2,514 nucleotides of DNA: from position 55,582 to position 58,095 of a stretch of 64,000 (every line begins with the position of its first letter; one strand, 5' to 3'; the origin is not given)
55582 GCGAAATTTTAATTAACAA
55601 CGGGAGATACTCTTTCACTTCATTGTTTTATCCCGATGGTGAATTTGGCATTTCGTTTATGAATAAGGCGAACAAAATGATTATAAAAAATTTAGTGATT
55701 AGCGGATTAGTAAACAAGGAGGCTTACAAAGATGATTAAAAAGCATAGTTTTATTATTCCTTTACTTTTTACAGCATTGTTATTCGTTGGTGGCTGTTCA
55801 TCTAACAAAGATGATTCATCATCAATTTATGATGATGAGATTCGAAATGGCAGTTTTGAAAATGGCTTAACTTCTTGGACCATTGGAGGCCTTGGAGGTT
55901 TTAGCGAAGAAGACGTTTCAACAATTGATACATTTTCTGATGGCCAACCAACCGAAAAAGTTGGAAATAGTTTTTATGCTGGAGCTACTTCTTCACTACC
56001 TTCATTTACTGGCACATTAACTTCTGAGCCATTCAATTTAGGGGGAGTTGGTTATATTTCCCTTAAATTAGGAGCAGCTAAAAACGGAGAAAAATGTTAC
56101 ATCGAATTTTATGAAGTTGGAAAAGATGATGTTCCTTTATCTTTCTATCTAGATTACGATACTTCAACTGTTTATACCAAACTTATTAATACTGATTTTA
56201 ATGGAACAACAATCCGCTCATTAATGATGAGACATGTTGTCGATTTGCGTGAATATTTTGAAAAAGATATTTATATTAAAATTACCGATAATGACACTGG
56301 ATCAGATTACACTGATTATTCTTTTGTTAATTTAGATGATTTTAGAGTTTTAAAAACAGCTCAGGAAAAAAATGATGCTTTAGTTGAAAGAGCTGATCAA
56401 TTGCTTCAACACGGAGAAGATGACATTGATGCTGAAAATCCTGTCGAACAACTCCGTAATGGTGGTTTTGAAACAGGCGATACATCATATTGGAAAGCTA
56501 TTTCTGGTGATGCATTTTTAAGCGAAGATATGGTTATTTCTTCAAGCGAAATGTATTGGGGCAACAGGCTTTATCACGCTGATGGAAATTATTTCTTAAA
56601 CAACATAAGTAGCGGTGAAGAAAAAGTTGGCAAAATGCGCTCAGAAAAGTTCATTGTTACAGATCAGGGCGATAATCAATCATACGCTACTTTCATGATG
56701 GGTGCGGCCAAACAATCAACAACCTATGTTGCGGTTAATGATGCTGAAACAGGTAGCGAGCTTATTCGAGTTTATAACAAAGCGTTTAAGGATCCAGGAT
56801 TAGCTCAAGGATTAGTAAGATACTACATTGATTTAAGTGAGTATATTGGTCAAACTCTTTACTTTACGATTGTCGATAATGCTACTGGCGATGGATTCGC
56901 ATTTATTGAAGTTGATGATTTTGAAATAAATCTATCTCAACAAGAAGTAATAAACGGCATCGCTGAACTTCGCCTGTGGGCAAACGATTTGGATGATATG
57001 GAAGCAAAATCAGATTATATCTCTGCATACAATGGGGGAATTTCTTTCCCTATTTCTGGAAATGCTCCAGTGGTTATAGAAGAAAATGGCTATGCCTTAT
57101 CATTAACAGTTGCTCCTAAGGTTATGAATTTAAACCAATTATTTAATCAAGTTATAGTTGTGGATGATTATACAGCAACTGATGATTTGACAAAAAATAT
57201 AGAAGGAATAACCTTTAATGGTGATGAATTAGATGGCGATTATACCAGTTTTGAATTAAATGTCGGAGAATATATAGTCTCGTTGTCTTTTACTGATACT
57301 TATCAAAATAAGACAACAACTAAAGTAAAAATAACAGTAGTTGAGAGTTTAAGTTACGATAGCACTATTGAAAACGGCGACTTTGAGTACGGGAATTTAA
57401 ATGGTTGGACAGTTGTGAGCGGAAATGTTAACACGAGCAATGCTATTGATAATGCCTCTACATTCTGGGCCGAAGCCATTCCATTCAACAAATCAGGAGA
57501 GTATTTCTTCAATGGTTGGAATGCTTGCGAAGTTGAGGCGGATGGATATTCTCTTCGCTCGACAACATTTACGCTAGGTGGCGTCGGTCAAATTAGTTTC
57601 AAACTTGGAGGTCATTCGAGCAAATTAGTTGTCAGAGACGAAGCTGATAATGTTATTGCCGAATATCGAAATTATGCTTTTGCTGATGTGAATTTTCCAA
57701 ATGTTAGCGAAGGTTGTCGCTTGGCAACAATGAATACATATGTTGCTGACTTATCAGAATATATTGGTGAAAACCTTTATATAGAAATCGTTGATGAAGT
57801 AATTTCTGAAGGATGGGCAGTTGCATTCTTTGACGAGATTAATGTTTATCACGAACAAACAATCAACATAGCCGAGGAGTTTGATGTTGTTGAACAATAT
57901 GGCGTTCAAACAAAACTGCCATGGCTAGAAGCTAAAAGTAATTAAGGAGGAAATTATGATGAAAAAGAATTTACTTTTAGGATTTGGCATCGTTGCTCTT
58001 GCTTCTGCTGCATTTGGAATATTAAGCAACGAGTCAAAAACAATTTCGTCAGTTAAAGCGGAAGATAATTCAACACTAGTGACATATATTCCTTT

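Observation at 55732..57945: Triple-module lipoprotein without any catalytic domain: candidate multivalent fructan-binding surface protein (functional analogue of SusE/F-type proteins)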

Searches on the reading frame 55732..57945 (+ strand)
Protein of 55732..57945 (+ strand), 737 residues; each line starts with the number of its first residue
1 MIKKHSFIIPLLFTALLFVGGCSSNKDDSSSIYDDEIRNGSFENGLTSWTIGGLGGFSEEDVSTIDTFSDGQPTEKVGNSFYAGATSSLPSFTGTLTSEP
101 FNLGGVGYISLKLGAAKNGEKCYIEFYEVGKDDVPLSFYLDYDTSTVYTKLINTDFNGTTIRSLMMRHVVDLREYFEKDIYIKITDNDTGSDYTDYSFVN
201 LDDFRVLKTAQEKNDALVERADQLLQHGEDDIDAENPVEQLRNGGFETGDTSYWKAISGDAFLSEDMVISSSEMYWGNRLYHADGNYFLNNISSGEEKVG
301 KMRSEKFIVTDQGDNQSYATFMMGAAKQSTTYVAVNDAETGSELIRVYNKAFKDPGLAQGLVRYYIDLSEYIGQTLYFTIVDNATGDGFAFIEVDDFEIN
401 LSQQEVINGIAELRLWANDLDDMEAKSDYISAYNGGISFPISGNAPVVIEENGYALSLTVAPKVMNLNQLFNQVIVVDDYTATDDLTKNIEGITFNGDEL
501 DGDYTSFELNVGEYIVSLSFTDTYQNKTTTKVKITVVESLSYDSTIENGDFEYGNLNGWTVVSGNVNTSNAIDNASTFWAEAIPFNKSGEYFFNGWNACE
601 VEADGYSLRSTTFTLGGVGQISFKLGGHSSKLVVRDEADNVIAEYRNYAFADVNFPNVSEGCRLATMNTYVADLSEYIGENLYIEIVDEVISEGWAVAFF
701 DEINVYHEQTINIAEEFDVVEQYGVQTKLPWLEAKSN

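Call 3: search_protein_families(library=pfam, proteins=[window:55732-57945:+], max_evalue=0.01)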
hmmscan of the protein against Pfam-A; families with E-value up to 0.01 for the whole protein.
window:55732-57945:+ (737 aa): 1 family
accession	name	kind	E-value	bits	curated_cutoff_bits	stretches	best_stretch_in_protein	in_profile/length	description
PF02018.23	CBM_4_9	-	0.0015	19.4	25.9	0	545-569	3-29/136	Carbohydrate binding domain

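Call 7: search_solved_structures(query=window:55732-57945:+, max_evalue=10, show_alignments=2)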
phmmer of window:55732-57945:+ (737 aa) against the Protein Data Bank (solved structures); distinct sequences matched with E-value up to 10: 1.
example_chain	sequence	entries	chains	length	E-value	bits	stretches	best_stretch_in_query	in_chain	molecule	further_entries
8xmz_A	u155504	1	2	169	0.28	13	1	543-571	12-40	T9SS C-terminal target domain-containing protein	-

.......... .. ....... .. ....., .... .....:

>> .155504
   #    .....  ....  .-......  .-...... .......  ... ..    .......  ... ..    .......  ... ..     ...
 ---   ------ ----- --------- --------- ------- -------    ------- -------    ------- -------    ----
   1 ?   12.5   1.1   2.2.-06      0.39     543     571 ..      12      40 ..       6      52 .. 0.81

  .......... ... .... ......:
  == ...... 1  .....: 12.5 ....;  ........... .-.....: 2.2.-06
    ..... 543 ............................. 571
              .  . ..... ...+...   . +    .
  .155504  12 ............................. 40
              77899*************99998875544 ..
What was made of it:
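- Tried and rejected: Searching the PDB with the whole protein gave only a 29-residue NGxFExG motif match (call 7).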

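Call 8: search_protein_families(library=ncbifam, proteins=[window:55732-57945:+], max_evalue=1)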
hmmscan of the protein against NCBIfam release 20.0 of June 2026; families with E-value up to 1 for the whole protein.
window:55732-57945:+ (737 aa): 1 family
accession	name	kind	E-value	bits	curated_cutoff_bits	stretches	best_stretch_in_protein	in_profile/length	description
NF033675.1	NTTRR-F1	subfamily_domain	0.00043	20.4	70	1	544-571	4-31/155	NTTRR-F1 domain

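Call 9: find_homologous_proteins(query=window:55732-57945:+, max_evalue=0.001)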
Query window:55732-57945:+ (737 aa): 132 proteins with E <= 0.001 among 8000 candidates; the best 120 are listed.
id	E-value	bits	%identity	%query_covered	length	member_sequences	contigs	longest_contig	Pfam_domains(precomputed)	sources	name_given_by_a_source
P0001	0.0e+0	1536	92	100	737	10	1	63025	-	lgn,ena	-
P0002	0.0e+0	1127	67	100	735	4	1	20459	-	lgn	-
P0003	9.8e-293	991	45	91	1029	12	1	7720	-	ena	-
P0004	1.1e-258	879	58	95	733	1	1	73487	-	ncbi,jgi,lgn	jgi:hypothetical protein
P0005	6.6e-258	876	55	99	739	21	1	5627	-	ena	-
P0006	4.9e-256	870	56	99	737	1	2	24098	-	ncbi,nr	ncbi:MAG: hypothetical protein BWX74_00778 [Tenericutes bacterium ADurb.Bin087]|nr:MAG: hypothetical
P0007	1.3e-255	869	56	99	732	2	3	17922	-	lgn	-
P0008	2.2e-254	865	55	99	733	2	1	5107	-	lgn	-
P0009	8.6e-254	863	55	99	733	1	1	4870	-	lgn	-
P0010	1.5e-252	859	54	97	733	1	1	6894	-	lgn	-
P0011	1.4e-249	849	56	97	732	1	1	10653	-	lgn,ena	-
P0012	6.6e-244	830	54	95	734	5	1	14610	-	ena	-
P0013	5.2e-242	824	55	97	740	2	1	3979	-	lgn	-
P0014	9.5e-241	820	55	97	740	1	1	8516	-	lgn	-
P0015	7.9e-240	817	54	97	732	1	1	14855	-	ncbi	-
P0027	8.6e-187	641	42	68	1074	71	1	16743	PF16403.12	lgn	-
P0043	9.0e-114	400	35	99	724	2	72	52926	-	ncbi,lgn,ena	-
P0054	2.7e-98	349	49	24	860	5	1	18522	-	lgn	-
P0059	3.9e-84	302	27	91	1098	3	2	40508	-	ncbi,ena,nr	ncbi:MAG: hypothetical protein K2I30_02160 [Clostridia bacterium]|nr:hypothetical protein [Clostridi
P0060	5.3e-81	291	32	42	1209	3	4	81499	PF02018.24,PF20578.5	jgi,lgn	jgi:hypothetical protein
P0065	2.7e-78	283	28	98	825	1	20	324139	-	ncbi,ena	-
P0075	3.9e-73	265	32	50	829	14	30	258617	-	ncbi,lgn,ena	-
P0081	4.1e-70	256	30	95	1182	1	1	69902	PF18981.7,PF16403.12,PF20578.5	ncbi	-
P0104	6.1e-63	232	37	22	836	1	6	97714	-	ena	-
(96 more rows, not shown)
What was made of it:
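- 55732..57945 (+): The target gene: a 737-aa non-catalytic lipoprotein (called T737 here). 132 homologues were found (call 9).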

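Call 12: find_related_loci(query=window:55732-57945:+, collection=genome_contigs, flank=10000)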
Query window:55732-57945:+ (737 aa) in genome_contigs; peptide patterns used: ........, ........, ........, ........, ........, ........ (x = any residue, [..] = any of these).
57 stretches matched a pattern; 2 encode a relative of the query (tblastn E <= 1e-3); 2 distinct loci.
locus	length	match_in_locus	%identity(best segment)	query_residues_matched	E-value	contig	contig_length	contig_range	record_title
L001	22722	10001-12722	50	21-734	0e+0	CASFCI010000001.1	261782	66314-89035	uncultured bacterium isolate O31_L3_395395_idba_bin.38 genome assembly, contig: O31_L3_395395_idba_bin.38.fa_scaffold_3,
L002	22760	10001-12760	50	21-734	0e+0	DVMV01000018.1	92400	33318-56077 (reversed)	MAG TPA_asm: Candidatus Alloenteromonas pullicola isolate ChiGjej1B1-22543 ChiGjej1B1M5__C331212_L92400_SRR6323428, whol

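Call 26: predict_structure(alignment_id=A1)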
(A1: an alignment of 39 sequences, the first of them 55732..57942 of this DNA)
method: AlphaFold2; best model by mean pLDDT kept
length: 737 residues; sequences in the alignment: 39
mean_pLDDT: 88.9   pTM: 0.60
mean pLDDT of the five models: 88.9, 88.5, 88.4, 88.3, 88.1
residues with pLDDT >= 90: 490; 70-90: 209; 50-70: 8; < 50: 30
segments of 3 or more residues with pLDDT < 50: 1-30
pLDDT, mean of each block of 10 residues (from residue 1): 37 37 33 85 95 90 93 93 89 94 94 94 96 94 91 88 94 94 94 90 95 95 85 89 94 89 88 87 95 83 96 96 92 94 94 86 97 97 79 96 97 94 87 91 92 88 86 88 92 93 86 95 95 88 89 90 82 89 91 87 84 93 95 90 94 89 93 93 94 86 95 94 93 85
secondary structure, 60 per line:
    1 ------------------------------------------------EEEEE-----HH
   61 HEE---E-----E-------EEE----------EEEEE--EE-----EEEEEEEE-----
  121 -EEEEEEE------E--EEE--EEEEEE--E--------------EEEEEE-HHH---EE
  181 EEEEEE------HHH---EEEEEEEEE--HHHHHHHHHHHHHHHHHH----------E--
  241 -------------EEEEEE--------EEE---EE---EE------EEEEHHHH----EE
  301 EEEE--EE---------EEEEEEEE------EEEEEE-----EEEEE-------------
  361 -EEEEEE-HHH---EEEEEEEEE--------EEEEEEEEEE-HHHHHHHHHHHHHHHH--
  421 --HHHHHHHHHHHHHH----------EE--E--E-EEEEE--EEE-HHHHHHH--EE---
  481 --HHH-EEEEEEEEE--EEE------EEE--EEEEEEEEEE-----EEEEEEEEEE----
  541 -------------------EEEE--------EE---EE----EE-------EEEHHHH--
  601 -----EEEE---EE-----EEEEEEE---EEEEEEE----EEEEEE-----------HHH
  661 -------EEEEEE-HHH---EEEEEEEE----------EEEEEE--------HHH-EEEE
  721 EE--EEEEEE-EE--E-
elements in order (helices of 4 or more, strands of 3 or more residues): E49-53 E81-83 E94-98 E108-115 E122-128 E138-140 E143-148 E166-171 E179-186 E199-207 H210-227 E254-259 E268-270 E287-290 H291-294 E299-304 E318-325 E332-337 E343-347 E362-367 E375-383 E392-401 H403-418 H423-436 E456-460 E463-465 H467-473 E487-495 E498-500 E507-509 E512-521 E527-536 E560-563 E592-594 H595-598 E606-609 E620-626 E630-636 E641-646 E668-673 E681-688 E699-704 E717-722 E725-730
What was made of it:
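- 55828..56397 (+): Module 1 (aa 33-222): CBM38-like beta-jelly roll with a type-specific insertion. AF2 model (call 26).
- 56947..57351 (+): Spacer (aa 406-540): two helices plus a small Ig-like beta domain. It is not a copy of the module. DSSP of the AF2 model (call 26).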

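Call 29: fold_search(model_id=the predicted structure, library=pdb)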
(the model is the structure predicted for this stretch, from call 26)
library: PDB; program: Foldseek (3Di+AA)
matches with E <= 10: 1739; with E <= 0.001: 91
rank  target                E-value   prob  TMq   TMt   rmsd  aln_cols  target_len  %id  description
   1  5b4x_A                1.6e-11  1.00  0.18  0.19  23.1       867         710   10  Crystal structure of the ApoER2 ectodomain in complex with the Reelin R56 fragment (released 2017-04-26)
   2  7js4                  1.6e-11  1.00  0.12  0.10  18.9       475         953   12  The structure of the M60 catalytic domain with the CBM51-1 and CBM51-2 domains from Clostridium perfringens ZmpB (released 2021-02-03)
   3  5b4x_C                8.9e-11  1.00  0.18  0.18  22.3       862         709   10  Crystal structure of the ApoER2 ectodomain in complex with the Reelin R56 fragment (released 2017-04-26)
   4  3a7q_A                1.1e-10  1.00  0.17  0.18  23.0       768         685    9  Structural basis for specific recognition of reelin by its receptors (released 2010-03-23)
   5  6a48                  2.3e-09  1.00  0.16  0.18  28.1       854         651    9  Crystal structure of reelin N-terminal region (released 2019-06-19)
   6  2e26_A                2.6e-09  1.00  0.21  0.22  18.6       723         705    9  Crystal structure of two repeat fragment of reelin (released 2007-05-22)
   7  6qep                  8.2e-09  1.00  0.16  0.10  18.5       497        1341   11  EngBF DARPin Fusion 4b H14 (released 2019-11-06)
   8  8a1a_A                9.7e-09  1.00  0.16  0.10  18.9       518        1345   12  Structure of a leucinostatin derivative determined by host lattice display : L1F11V1 construct (released 2022-12-07)
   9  4w8j                  1.1e-08  1.00  0.14  0.10  19.8       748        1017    9  Structure of the full-length insecticidal protein Cry1Ac reveals intriguing details of toxin packaging into in vivo form (released 2014-09-17)
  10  6qfo                  1.4e-08  1.00  0.16  0.09  18.4       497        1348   11  EngBF DARPin Fusion 9b 3G124 (released 2019-11-06)
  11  6sh9_B                1.4e-08  1.00  0.16  0.10  17.6       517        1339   12  EngBF DARPin Fusion 4b D12 (released 2019-11-06)
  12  2zxq                  2.1e-08  1.00  0.16  0.11  18.3       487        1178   11  Crystal structure of endo-alpha-N-acetylgalactosaminidase from Bifidobacterium longum (EngBF) (released 2009-06-16)
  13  6qev_B                2.2e-08  1.00  0.16  0.10  17.6       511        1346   12  EngBF DARPin Fusion 4b B6 (released 2019-11-06)
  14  8ziy_A                2.3e-08  1.00  0.19  0.22  16.4       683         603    9  trypsinogen-EP-E574A (released 2025-05-21)
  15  6qfk_A                3.1e-08  1.00  0.16  0.10  18.4       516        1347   11  EngBF DARPin Fusion 4b G10 (released 2019-11-06)
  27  6e57_D                2.8e-06  0.99  0.09  0.15  22.5       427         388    9  Bacteroides ovatus mixed-linkage glucan utilization locus (MLGUL) SGBP-B in complex with mixed-linkage heptasaccharide (released 2019-05-29)
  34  6e57_A                1.4e-05  0.94  0.09  0.15  21.9       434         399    9  Bacteroides ovatus mixed-linkage glucan utilization locus (MLGUL) SGBP-B in complex with mixed-linkage heptasaccharide (released 2019-05-29)
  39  6e57_C                2.6e-05  0.93  0.09  0.15  21.8       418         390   10  Bacteroides ovatus mixed-linkage glucan utilization locus (MLGUL) SGBP-B in complex with mixed-linkage heptasaccharide (released 2019-05-29)
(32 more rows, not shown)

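Call 32: search_protein_families(library=pfam, proteins=[P0003, P0027, P0054, P0059, P0060, P0065, P0075, P0081, P0104], max_evalue=0.001)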
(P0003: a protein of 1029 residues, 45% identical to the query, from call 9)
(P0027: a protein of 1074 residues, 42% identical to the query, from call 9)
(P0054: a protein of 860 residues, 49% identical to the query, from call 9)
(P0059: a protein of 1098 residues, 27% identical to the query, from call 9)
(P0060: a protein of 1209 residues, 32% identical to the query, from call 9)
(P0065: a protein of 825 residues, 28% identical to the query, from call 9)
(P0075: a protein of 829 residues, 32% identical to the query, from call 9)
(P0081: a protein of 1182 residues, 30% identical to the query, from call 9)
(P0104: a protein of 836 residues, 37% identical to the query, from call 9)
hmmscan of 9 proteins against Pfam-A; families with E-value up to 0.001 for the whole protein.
P0003 (1029 aa): 0 families

P0027 (1074 aa): 1 family
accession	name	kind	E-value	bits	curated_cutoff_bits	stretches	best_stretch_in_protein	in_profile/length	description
PF16403.11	Bact_surface_Ig-like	-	1.7e-06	28.4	27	0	828-862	38-70/71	Bacterial surface protein, Ig-like domain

P0054 (860 aa): 0 families

P0059 (1098 aa): 1 family
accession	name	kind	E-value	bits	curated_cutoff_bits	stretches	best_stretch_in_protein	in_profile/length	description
PF02018.23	CBM_4_9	-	0.00025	21.9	25.9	0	31-58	2-27/136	Carbohydrate binding domain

P0060 (1209 aa): 2 families
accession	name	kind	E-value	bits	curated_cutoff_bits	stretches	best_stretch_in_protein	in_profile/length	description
PF20578.4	aBig_2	-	1.4e-11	44.5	27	1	43-116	12-88/89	Atrophied bacterial Ig domain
PF02018.23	CBM_4_9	-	4.7e-06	27.5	25.9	0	1034-1075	1-40/136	Carbohydrate binding domain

P0065 (825 aa): 0 families

P0075 (829 aa): 0 families

P0081 (1182 aa): 4 families
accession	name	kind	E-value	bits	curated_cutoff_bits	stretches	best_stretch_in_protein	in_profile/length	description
PF20578.4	aBig_2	-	3.1e-24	85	27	1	48-129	1-88/89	Atrophied bacterial Ig domain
PF16403.11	Bact_surface_Ig-like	-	3.4e-18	65.9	27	2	517-585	5-71/71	Bacterial surface protein, Ig-like domain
PF18981.6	InlK_D3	-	2.5e-06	27.9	25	1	527-585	17-75/75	Internalin K domain (D3/D4)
PF02018.23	CBM_4_9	-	5e-05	24.1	25.9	0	845-899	3-60/136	Carbohydrate binding domain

P0104 (836 aa): 0 families
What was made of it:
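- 56947..57351 (+): Homologues carry Bact_surface_Ig-like domains (call 32).
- The spacer is Ig-like, and homologues carry surface Ig-like domains (calls 26, 32).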

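Call 33: find_encoding_contigs(protein=P0065, flank=10000, max_places=2)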
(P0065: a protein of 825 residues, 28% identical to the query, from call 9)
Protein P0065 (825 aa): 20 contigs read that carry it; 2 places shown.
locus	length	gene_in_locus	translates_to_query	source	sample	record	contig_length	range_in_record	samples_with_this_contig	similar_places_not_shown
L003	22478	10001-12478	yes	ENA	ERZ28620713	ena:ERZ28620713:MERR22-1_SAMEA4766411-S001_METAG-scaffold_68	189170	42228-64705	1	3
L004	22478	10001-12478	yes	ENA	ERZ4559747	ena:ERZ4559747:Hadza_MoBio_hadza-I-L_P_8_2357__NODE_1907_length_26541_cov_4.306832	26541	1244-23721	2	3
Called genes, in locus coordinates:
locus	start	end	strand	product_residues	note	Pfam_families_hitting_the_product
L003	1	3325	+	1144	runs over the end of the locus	PF00251:Glyco_hydro_32N, PF08244:Glyco_hydro_32C (weak), PF06439:3keto-disac_hyd (faint)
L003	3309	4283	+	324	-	PF00356:LacI, PF00532:Peripla_BP_1, PF13407:Peripla_BP_4 (weak), PF13377:Peripla_BP_3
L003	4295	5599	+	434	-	PF01547:SBP_bac_1, PF13416:SBP_bac_8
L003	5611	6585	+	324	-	PF00528:BPD_transp_1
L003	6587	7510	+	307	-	PF00528:BPD_transp_1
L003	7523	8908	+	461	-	-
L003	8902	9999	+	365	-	PF00251:Glyco_hydro_32N, PF08244:Glyco_hydro_32C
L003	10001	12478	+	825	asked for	-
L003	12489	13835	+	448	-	PF00251:Glyco_hydro_32N, PF08244:Glyco_hydro_32C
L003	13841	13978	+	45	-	-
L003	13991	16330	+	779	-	-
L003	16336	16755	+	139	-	-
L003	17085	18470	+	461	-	PF00682:HMGL-like, PF02436:PYC_OADA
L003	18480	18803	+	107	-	PF04277:OAD_gamma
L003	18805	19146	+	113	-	PF25919:BSH_CusB (faint), PF05896:NQRA_N (weak), PF25917:BSH_RND, PF25973:BSH_CzcB (faint), PF00364:Biotin_lipoyl, PF25984:BSH_YknX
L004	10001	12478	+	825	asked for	-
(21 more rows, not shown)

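Call 34: find_encoding_contigs(protein=P0043, flank=10000, max_places=2)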
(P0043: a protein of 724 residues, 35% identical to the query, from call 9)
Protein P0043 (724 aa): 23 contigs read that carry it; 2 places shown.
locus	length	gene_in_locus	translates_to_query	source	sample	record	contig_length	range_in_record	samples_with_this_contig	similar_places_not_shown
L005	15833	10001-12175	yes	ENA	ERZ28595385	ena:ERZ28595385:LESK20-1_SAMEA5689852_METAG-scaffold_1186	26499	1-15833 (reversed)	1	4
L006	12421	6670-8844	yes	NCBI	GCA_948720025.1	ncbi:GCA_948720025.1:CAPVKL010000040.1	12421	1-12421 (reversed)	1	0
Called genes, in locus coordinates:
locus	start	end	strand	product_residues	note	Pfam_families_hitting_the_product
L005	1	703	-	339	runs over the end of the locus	PF00356:LacI, PF00532:Peripla_BP_1, PF13407:Peripla_BP_4, PF13377:Peripla_BP_3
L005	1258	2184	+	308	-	PF00528:BPD_transp_1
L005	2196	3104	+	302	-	PF00528:BPD_transp_1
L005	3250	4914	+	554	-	-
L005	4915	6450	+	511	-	PF00251:Glyco_hydro_32N, PF08244:Glyco_hydro_32C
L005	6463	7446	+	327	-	PF00294:PfkB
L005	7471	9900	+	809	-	PF13385:Laminin_G_3, PF00251:Glyco_hydro_32N, PF08244:Glyco_hydro_32C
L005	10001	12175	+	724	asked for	-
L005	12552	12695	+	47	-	-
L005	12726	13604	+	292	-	PF00376:MerR, PF13411:MerR_1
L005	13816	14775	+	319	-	PF01636:APH, PF02958:EcKL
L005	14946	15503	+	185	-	PF13302:Acetyltransf_3, PF00583:Acetyltransf_1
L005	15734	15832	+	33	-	?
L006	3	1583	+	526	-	?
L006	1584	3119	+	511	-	PF00251:Glyco_hydro_32N, PF08244:Glyco_hydro_32C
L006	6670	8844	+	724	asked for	-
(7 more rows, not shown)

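Call 36: find_encoding_contigs(protein=P0075, flank=10000, max_places=1)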
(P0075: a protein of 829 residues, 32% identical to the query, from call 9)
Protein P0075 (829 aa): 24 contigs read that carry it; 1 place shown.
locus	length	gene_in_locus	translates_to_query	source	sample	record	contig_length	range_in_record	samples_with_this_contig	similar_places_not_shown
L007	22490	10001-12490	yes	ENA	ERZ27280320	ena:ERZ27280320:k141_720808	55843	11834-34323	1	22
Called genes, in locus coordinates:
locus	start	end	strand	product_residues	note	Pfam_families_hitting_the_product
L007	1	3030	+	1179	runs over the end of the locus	PF06439:3keto-disac_hyd (faint), PF00251:Glyco_hydro_32N, PF08244:Glyco_hydro_32C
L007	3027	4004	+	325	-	PF00356:LacI, PF00532:Peripla_BP_1, PF13377:Peripla_BP_3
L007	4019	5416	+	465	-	PF01547:SBP_bac_1, PF13416:SBP_bac_8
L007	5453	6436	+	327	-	PF00528:BPD_transp_1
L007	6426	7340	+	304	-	PF00528:BPD_transp_1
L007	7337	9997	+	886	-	PF13385:Laminin_G_3, PF00251:Glyco_hydro_32N, PF08244:Glyco_hydro_32C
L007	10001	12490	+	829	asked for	-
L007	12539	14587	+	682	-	-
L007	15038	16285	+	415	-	PF00251:Glyco_hydro_32N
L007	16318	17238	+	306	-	PF00294:PfkB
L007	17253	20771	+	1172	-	PF00251:Glyco_hydro_32N, PF08244:Glyco_hydro_32C (weak), PF06439:3keto-disac_hyd (weak)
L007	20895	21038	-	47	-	-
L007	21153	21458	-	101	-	-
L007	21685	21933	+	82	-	-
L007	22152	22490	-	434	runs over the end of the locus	PF13173:AAA_14, PF13635:DUF4143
